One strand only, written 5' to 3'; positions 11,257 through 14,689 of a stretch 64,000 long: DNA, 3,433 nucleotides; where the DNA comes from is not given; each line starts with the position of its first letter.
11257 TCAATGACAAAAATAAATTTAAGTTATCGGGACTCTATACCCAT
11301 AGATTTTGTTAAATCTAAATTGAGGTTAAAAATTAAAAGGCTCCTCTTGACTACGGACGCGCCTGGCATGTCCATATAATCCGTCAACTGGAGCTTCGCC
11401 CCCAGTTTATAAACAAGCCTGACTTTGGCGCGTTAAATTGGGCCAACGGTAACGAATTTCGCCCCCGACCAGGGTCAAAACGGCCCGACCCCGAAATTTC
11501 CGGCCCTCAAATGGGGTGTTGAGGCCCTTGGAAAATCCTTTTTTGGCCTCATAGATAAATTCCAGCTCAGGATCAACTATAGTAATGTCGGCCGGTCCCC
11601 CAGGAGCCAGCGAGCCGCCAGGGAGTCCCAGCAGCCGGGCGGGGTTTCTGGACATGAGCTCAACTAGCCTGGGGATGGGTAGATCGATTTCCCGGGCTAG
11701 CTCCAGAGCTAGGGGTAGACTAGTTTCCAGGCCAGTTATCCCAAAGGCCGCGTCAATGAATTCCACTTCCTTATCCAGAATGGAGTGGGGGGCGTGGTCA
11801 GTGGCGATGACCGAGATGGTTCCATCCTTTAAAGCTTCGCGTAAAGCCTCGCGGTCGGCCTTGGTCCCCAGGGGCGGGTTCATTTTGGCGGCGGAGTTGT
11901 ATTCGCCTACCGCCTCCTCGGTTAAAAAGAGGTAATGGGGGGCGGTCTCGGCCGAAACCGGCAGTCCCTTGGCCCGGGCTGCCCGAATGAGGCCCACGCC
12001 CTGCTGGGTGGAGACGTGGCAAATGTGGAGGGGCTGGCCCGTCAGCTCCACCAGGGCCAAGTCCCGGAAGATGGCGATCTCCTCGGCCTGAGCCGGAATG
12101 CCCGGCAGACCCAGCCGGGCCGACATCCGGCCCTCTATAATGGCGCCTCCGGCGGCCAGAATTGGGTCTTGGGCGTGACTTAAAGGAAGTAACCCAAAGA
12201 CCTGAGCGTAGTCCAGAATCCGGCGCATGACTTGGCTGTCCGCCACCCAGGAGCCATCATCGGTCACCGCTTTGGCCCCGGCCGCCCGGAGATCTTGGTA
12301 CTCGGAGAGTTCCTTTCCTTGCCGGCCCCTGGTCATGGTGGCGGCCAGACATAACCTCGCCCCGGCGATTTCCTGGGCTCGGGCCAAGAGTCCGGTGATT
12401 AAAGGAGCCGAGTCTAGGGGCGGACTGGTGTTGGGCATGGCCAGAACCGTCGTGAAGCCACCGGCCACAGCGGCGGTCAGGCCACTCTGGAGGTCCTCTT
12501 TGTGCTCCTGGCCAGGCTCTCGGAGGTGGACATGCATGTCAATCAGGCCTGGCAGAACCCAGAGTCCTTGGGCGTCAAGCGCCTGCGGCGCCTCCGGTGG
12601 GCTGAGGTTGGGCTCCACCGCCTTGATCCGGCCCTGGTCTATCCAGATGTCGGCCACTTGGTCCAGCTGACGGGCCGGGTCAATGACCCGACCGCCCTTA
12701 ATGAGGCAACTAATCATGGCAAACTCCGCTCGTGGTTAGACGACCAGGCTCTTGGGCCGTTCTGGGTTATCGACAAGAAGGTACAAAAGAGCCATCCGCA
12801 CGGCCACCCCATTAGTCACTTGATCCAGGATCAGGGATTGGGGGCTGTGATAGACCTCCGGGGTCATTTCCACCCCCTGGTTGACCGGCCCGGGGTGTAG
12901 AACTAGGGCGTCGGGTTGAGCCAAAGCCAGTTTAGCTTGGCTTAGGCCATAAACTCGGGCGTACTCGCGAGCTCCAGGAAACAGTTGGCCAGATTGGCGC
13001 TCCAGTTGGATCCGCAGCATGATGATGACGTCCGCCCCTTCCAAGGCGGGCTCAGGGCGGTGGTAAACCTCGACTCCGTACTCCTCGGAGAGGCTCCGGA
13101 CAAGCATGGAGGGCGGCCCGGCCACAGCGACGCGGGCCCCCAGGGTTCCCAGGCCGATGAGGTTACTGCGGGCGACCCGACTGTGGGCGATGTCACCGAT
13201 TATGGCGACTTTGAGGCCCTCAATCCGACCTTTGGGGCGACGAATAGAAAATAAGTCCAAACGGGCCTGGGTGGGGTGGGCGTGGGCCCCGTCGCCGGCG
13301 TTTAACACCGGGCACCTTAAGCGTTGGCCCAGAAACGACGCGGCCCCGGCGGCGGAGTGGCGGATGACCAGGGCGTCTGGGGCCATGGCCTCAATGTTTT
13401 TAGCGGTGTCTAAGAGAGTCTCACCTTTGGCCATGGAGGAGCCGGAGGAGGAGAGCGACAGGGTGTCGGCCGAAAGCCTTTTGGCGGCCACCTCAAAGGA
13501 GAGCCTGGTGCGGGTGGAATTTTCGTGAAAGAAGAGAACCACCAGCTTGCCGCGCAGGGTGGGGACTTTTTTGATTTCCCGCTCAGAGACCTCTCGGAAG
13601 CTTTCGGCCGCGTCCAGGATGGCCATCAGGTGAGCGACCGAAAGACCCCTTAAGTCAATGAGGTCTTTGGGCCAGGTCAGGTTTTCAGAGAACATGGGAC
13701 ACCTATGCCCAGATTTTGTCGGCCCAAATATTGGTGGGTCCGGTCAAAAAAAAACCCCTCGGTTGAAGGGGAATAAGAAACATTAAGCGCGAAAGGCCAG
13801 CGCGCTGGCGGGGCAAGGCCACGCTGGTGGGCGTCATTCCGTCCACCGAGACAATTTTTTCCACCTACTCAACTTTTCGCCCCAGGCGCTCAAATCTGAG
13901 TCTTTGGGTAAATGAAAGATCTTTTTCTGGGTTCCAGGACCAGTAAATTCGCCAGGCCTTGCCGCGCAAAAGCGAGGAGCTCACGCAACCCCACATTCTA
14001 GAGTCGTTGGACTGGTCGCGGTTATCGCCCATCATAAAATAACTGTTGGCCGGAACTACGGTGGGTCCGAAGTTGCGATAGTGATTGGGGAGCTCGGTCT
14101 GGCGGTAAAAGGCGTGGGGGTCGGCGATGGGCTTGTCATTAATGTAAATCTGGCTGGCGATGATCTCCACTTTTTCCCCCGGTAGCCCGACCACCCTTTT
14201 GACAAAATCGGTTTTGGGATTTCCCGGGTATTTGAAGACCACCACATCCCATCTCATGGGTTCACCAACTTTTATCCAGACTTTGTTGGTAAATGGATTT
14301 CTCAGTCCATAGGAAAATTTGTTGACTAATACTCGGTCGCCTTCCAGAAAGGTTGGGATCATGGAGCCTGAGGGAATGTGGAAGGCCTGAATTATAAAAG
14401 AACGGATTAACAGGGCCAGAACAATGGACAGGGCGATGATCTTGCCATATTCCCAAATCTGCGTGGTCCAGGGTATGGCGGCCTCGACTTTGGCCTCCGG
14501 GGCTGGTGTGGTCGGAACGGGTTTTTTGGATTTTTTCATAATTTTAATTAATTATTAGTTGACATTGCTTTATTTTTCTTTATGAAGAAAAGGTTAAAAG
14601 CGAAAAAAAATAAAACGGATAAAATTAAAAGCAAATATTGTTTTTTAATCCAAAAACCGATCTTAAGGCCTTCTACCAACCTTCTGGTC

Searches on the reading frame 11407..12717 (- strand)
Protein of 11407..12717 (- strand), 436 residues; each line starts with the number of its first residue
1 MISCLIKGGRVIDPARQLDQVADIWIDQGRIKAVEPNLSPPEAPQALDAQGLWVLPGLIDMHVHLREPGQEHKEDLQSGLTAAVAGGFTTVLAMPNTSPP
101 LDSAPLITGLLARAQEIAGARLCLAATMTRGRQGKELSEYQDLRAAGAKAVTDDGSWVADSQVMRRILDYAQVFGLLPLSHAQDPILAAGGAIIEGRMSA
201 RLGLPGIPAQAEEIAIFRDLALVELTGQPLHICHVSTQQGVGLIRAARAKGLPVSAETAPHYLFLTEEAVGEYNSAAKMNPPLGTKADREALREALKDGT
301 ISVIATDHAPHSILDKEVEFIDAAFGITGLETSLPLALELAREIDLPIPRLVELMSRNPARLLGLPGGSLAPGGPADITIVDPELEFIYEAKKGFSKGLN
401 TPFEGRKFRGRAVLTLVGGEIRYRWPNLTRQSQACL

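Call 73: search_protein_families(library=pfam, proteins=[window:11407-12717:-], max_evalue=0.0001)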
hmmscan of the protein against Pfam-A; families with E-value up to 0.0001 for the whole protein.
window:11407-12717:- (436 aa): 3 families
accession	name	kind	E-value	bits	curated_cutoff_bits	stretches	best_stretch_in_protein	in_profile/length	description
PF01979.26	Amidohydro_1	-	2.8e-32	112.8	25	1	53-421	1-344/345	Amidohydrolase family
PF07969.17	Amidohydro_3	-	8.1e-17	62.3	29.7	1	237-423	312-472/472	Amidohydrolase family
PF12890.13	DHOase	-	9.7e-07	29.4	21.2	1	54-238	4-140/142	Dihydro-orotase-like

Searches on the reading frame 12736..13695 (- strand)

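Call 73: search_protein_families(library=pfam, proteins=[window:12736-13695:-], max_evalue=0.0001)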
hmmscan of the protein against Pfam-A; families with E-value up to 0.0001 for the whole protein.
window:12736-13695:- (319 aa): 2 families
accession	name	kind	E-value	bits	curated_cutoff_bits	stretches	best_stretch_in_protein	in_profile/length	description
PF02729.26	OTCace_N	-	5.7e-41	140.5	29.9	1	10-152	1-147/148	Aspartate/ornithine carbamoyltransferase, carbamoyl-P binding domain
PF00185.30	OTCace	-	5.8e-26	91.9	29.4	1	159-307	1-157/157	Aspartate/ornithine carbamoyltransferase, Asp/Orn binding domain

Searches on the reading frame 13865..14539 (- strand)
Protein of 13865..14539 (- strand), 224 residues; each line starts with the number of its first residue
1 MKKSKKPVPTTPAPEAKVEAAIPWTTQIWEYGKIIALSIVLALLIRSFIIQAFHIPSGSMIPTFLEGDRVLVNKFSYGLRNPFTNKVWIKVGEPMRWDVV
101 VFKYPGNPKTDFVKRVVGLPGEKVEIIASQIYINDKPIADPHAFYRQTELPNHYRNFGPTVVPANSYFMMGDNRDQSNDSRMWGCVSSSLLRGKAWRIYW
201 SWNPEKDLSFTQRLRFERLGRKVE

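Call 73: search_protein_families(library=pfam, proteins=[window:13865-14539:-], max_evalue=0.0001)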
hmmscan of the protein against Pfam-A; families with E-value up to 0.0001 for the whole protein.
window:13865-14539:- (224 aa): 1 family
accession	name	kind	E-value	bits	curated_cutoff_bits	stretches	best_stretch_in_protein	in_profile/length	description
PF10502.14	Peptidase_S26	-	6.4e-50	169.8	22.9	1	29-200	2-168/168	Signal peptidase, peptidase S26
